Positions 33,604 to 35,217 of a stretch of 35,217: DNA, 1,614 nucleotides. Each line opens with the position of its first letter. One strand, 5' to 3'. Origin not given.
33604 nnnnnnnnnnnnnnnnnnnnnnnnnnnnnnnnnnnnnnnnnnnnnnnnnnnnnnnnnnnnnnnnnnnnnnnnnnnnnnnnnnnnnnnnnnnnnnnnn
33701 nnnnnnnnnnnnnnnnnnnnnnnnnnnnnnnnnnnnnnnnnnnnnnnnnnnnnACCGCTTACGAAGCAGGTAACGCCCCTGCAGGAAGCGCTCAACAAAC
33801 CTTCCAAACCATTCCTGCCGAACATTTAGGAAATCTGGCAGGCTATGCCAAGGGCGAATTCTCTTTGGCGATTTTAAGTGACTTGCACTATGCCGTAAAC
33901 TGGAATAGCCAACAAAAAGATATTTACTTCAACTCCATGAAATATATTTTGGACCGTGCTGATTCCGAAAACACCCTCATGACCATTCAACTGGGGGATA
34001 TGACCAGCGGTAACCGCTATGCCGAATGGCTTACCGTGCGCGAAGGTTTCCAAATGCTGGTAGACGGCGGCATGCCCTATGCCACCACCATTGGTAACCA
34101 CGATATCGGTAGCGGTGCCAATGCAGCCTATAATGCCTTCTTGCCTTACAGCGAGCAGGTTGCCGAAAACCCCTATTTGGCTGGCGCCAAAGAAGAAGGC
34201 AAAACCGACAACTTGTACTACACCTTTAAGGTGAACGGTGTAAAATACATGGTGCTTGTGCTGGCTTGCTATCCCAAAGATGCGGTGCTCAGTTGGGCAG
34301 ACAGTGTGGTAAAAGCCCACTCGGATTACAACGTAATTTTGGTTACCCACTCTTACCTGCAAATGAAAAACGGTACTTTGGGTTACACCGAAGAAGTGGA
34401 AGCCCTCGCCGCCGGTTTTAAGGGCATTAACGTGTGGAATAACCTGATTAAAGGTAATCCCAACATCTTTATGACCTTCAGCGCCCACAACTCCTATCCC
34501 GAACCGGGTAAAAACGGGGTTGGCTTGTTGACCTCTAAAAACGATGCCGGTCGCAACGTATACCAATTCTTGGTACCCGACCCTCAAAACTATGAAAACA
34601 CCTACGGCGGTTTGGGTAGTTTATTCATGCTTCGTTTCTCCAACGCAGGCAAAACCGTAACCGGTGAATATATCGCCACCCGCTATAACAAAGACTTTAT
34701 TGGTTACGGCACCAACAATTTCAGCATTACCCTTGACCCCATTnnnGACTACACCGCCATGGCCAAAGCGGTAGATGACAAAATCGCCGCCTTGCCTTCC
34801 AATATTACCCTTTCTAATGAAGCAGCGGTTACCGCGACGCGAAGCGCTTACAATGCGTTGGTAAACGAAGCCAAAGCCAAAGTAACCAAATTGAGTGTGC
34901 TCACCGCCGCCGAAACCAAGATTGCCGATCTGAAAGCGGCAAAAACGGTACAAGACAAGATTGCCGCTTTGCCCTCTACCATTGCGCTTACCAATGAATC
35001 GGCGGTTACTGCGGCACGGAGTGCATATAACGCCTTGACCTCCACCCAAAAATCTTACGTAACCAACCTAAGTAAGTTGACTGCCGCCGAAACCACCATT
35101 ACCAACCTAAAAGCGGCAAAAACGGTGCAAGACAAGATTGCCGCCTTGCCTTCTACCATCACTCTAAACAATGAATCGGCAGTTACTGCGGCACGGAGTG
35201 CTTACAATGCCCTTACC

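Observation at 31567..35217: Large secreted gene missing from the ORF track, built from three copies of an unrecognised CBM-like module plus a metallophosphoesterase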

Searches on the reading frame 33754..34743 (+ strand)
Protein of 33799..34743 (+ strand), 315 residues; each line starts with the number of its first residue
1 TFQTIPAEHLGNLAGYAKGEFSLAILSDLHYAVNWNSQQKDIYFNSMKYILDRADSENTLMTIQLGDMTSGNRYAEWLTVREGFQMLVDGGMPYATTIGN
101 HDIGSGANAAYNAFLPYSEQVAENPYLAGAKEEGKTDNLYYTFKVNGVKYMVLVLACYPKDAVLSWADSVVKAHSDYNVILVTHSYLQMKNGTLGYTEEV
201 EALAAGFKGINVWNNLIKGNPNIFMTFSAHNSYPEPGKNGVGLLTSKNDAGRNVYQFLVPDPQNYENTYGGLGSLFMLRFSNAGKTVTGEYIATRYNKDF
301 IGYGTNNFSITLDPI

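Call 24: search_solved_structures(query=A2, max_evalue=10, show_alignments=3)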
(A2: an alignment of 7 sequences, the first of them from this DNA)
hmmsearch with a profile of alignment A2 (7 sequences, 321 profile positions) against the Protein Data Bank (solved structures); distinct sequences matched with E-value up to 10: 9.
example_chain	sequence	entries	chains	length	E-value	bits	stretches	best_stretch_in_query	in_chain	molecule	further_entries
4hd0_A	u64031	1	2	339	0.021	17.3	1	35-166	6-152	DNA double-strand break repair protein Mre11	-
1iue_A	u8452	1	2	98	0.042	16.3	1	123-179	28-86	FERREDOXIN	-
1ii7_A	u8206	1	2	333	0.055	16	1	38-166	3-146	Mre11 nuclease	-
3dsc_A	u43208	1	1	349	0.061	15.8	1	38-166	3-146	DNA double-strand break repair protein mre11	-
5an9_J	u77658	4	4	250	0.64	12.5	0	40-79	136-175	RIBOSOME MATURATION PROTEIN SBDS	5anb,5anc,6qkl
2kdo_A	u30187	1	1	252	0.65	12.4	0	40-79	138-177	Ribosome maturation protein SBDS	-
2l9n_A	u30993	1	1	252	0.65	12.4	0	40-79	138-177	Ribosome maturation protein SBDS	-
3dsd_A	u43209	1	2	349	1.4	11.4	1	38-166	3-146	DNA double-strand break repair protein mre11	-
5h57_A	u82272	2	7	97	1.5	11.3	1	129-180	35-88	Ferredoxin-3, chloroplastic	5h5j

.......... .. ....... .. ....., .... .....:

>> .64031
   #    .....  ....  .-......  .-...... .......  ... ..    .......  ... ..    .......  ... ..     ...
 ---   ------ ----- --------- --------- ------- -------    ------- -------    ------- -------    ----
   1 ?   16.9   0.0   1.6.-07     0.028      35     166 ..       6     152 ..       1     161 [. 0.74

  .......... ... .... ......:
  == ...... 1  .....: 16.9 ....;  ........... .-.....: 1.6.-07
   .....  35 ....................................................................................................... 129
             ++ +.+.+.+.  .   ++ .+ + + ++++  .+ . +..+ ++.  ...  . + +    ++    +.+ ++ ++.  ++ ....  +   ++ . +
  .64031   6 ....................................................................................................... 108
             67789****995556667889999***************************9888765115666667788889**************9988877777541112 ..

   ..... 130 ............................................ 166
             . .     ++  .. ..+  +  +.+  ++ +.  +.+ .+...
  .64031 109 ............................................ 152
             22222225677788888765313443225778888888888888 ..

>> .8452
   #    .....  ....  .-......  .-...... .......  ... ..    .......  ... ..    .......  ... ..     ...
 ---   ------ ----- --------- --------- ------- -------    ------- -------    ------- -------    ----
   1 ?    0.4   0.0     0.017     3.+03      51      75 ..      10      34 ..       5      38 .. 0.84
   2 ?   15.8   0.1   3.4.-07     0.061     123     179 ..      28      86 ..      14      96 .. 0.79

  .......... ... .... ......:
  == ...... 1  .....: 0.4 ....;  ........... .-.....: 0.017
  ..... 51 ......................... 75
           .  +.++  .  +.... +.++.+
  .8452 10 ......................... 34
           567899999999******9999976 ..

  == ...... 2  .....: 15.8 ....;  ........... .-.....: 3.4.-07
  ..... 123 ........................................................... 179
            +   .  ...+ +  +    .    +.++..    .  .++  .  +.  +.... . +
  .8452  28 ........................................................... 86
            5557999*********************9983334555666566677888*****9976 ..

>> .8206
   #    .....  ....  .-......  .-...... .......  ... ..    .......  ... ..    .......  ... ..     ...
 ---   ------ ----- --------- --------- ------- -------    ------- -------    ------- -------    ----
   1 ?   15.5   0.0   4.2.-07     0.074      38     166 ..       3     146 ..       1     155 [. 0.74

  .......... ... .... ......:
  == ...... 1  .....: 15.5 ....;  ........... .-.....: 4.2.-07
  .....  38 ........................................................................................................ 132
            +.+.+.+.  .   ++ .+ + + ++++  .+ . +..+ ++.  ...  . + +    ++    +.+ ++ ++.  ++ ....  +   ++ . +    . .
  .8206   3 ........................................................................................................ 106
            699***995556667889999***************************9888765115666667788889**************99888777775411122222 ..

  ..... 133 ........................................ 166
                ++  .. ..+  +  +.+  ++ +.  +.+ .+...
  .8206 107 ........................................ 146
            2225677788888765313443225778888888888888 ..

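Call 40: find_homologous_proteins(query=window:33799-34743:+, max_evalue=0.001)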
Query seq(315 aa) (315 aa): 1 proteins with E <= 0.001 among 1683 candidates.
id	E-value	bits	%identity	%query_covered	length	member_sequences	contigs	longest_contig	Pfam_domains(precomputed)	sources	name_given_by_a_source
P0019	2.2e-116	407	69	81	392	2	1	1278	PF00404.25,PF00149.34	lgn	-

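Call 50: predict_structure(alignment_id=A2)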
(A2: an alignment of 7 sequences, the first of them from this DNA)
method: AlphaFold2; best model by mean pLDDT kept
length: 321 residues; sequences in the alignment: 7
mean_pLDDT: 65.4   pTM: 0.73
mean pLDDT of the five models: 65.4, 64.4, 63.8, 63.6, 59.1
residues with pLDDT >= 90: 42; 70-90: 119; 50-70: 57; < 50: 103
segments of 3 or more residues with pLDDT < 50: 1-27, 46-53, 83-90, 115-151, 278-287, 310-321
pLDDT, mean of each block of 10 residues (from residue 1): 29 32 46 82 55 62 84 82 46 65 77 46 32 42 43 75 88 79 90 88 78 67 89 94 71 71 92 64 47 79 66 32 28
secondary structure, 60 per line:
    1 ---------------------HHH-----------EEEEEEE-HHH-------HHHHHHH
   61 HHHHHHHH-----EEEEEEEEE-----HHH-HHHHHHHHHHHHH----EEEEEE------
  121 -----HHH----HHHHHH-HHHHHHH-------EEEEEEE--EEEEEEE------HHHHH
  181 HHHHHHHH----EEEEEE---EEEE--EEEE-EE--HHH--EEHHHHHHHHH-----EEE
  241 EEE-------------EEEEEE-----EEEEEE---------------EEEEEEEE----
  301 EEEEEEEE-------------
elements in order: E36-42 H54-68 E74-82 H92-104 E109-114 H133-138 H140-146 E154-160 E163-169 H176-188 E193-198 E202-205 E208-211 H224-232 E238-243 E257-262 E268-273 E289-296 E301-308

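Call 54: fold_search(model_id=the predicted structure, library=pdb)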
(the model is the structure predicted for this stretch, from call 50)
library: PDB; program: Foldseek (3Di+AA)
matches with E <= 10: 1481; with E <= 0.001: 4
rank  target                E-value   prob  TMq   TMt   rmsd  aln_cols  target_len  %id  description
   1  4o43_A                1.3e-05  1.00  0.43  0.42   9.8       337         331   12  DNA Double-Strand Break Repair Pathway Choice Is Directed by Distinct MRE11 Nuclease Activities (released 2014-01-08)
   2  3zk4_C                1.5e-04  1.00  0.46  0.28   8.0       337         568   11  Structure of purple acid phosphatase PPD1 isolated from yellow lupin (Lupinus luteus) seeds (released 2014-01-29)
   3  3zk4_B                1.6e-04  1.00  0.47  0.29   7.5       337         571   11  Structure of purple acid phosphatase PPD1 isolated from yellow lupin (Lupinus luteus) seeds (released 2014-01-29)
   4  3zk4_A                4.8e-04  1.00  0.48  0.30   8.0       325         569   11  Structure of purple acid phosphatase PPD1 isolated from yellow lupin (Lupinus luteus) seeds (released 2014-01-29)
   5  4c2d_D                5.4e-03  0.28  0.17  0.16  19.9       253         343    8  Crystal structure of the protease CtpB in an active state (released 2013-12-04)
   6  5ume_C                9.3e-03  0.84  0.29  0.31   9.0       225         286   11  Crystal Structure of 5,10-Methylenetetrahydrofolate Reductase MetF from Haemophilus influenzae (released 2017-02-22)
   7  5csa_A                9.3e-03  0.16  0.16  0.08  18.4       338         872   11  Crystal structure of domains BT-BCCP-AC1-AC5 of yeast acetyl-CoA carboxylase (released 2015-10-28)
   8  3hi0_B                1.1e-02  0.44  0.18  0.13  13.4       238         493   12  Crystal structure of Putative exopolyphosphatase (17739545) from AGROBACTERIUM TUMEFACIENS str. C58 (Dupont) at 2.30 A (released 2009-06-16)
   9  1zp3_B                1.3e-02  0.80  0.29  0.31   9.1       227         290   11  E. coli Methylenetetrahydrofolate Reductase (oxidized) (released 2005-08-09)
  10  4c2h_A                1.3e-02  0.23  0.15  0.12  16.3       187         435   10  Crystal structure of the CtpB(V118Y) mutant (released 2013-12-04)
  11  3wse_B                1.3e-02  0.16  0.15  0.18  17.7       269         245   10  Reduced HcgD from Methanocaldococcus jannaschii (released 2014-08-27)
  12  4iwg_A                1.6e-02  0.15  0.14  0.18  17.7       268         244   12  Crystal Structure of the Conserved Hypothetical Protein MJ0927 from Methanocaldococcus jannaschii (in C2221 form) (released 2014-01-29)
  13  7epq_B                1.7e-02  0.44  0.18  0.20  12.8       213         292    8  Crystal structure of exopolyphosphatase (PPX) from Porphyromonas gingivalis in complex with sulfate and magnesium ions (released 2022-05-11)
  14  4c2e_A                1.8e-02  0.25  0.16  0.12  16.0       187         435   10  Crystal structure of the protease CtpB(S309A) present in a resting state (released 2013-12-04)
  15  3fst_A                2.3e-02  0.84  0.30  0.33   7.6       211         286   11  Crystal Structure of Escherichia coli Methylenetetrahydrofolate Reductase Mutant Phe223Leu at pH 7.4 (released 2009-08-25)
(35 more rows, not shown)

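Call 63: search_solved_structures(query=A6, max_evalue=1, show_alignments=2)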
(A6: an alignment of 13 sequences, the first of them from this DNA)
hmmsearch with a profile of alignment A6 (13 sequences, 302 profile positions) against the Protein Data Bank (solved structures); distinct sequences matched with E-value up to 1: 13.
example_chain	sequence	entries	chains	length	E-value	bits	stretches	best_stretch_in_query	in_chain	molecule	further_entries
2nxf_A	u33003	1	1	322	0.0017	20.6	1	21-108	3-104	Putative dimetal phosphatase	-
4hd0_A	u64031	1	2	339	0.0093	18.3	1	25-152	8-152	DNA double-strand break repair protein Mre11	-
1ii7_A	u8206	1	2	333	0.016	17.4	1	26-152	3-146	Mre11 nuclease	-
3dsc_A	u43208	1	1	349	0.018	17.3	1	26-152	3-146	DNA double-strand break repair protein mre11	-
2xmo_A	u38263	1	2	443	0.029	16.6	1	45-120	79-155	LMO2642 PROTEIN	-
3fgg_A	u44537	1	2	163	0.059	15.6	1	58-105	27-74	uncharacterized protein BCE2196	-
4lty_C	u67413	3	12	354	0.076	15.3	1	21-106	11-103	Exonuclease subunit SbcD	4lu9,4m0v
3fh3_A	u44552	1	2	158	0.13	14.5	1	58-105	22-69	putative ECF-type sigma factor negative effector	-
3zk4_A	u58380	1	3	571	0.19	14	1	56-102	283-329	DIPHOSPHONUCLEOTIDE PHOSPHATASE 1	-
6s6v_A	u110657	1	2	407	0.27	13.5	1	30-106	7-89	Nuclease SbcCD subunit D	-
3auz_A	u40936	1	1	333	0.56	12.4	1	39-103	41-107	DNA double-strand break repair protein mre11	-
4tug_C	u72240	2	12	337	0.63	12.2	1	40-103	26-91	DNA double-strand break repair protein Mre11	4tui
3av0_A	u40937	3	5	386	0.71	12.1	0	40-103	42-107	DNA double-strand break repair protein mre11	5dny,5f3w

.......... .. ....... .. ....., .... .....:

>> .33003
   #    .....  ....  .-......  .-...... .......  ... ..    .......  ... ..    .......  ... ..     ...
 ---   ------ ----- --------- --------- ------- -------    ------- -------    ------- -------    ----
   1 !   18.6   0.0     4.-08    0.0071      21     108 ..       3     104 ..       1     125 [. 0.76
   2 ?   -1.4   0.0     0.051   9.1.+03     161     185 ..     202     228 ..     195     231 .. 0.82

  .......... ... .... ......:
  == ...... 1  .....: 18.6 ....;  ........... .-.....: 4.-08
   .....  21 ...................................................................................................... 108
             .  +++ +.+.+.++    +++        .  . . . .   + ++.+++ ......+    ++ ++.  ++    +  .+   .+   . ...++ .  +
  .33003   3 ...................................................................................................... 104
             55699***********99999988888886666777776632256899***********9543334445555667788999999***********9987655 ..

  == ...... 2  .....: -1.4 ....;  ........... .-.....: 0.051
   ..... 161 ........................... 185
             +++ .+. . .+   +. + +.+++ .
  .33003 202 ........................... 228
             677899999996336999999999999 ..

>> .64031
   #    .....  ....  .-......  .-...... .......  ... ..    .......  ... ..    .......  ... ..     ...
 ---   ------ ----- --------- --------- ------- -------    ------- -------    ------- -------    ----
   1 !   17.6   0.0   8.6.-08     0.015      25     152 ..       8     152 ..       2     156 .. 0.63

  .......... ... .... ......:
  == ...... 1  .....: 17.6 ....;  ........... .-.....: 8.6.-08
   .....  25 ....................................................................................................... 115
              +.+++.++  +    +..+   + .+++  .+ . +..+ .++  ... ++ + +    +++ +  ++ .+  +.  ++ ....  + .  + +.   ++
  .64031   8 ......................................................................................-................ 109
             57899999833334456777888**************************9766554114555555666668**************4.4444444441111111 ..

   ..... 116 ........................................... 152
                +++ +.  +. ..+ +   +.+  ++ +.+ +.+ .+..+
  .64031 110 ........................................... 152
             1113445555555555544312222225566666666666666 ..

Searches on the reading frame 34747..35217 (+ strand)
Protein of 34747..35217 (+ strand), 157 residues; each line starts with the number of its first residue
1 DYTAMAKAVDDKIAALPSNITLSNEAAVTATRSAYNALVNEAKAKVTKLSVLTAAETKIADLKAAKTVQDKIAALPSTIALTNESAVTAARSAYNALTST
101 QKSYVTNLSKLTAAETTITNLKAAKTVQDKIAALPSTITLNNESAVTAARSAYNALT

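Call 37: search_protein_families(library=pfam, proteins=[window:34747-35217:+], max_evalue=1)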
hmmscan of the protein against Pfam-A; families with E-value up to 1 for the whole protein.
seq(157 aa): 8 families
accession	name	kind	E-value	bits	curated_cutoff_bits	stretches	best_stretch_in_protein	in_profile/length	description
PF19499.4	DUF6034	-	0.11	11.8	27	1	54-148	193-288/481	Family of unknown function (DUF6034)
PF05008.21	V-SNARE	-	0.13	13.2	25.9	1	32-110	9-86/92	Vesicle transport v-SNARE protein N-terminus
PF03678.21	Adeno_hexon_C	-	0.17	11.8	27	1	55-108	176-229/241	Hexon, adenovirus major coat protein, C-terminal domain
PF11060.13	DUF2861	-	0.26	11.2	25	1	38-94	77-133/267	Protein of unknown function (DUF2861)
PF24615.2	Spectrin_Anc-1_2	-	0.35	11.6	28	0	32-76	6-47/105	Nuclear anchorage protein 1, spectrin repeat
PF22797.1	SlpA_D2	-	0.52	11.3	24.5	0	7-83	27-102/102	SlpA domain II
PF04829.18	PT-VENN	-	0.54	10.9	20.3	1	95-114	2-21/52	Pre-toxin domain with VENN motif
PF10123.14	Mu-like_Pro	-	0.69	9.8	25.2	1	10-143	170-297/330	Mu-like prophage I protein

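Call 73: search_solved_structures(query=window:34762-35217:+, max_evalue=10)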
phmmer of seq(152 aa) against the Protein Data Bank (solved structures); distinct sequences matched with E-value up to 10: 4.
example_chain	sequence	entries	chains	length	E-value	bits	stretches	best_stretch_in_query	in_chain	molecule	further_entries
7zpt_M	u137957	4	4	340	0.16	15.8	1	19-100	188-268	Cell shape-determining protein MreB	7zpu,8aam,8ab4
8azg_M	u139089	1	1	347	0.16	15.8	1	19-100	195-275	Cell shape-determining protein MreB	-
6qgl_A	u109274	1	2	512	3.6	11.5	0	55-101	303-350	VP5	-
6j7v_A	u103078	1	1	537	4.5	11.1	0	55-101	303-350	VP5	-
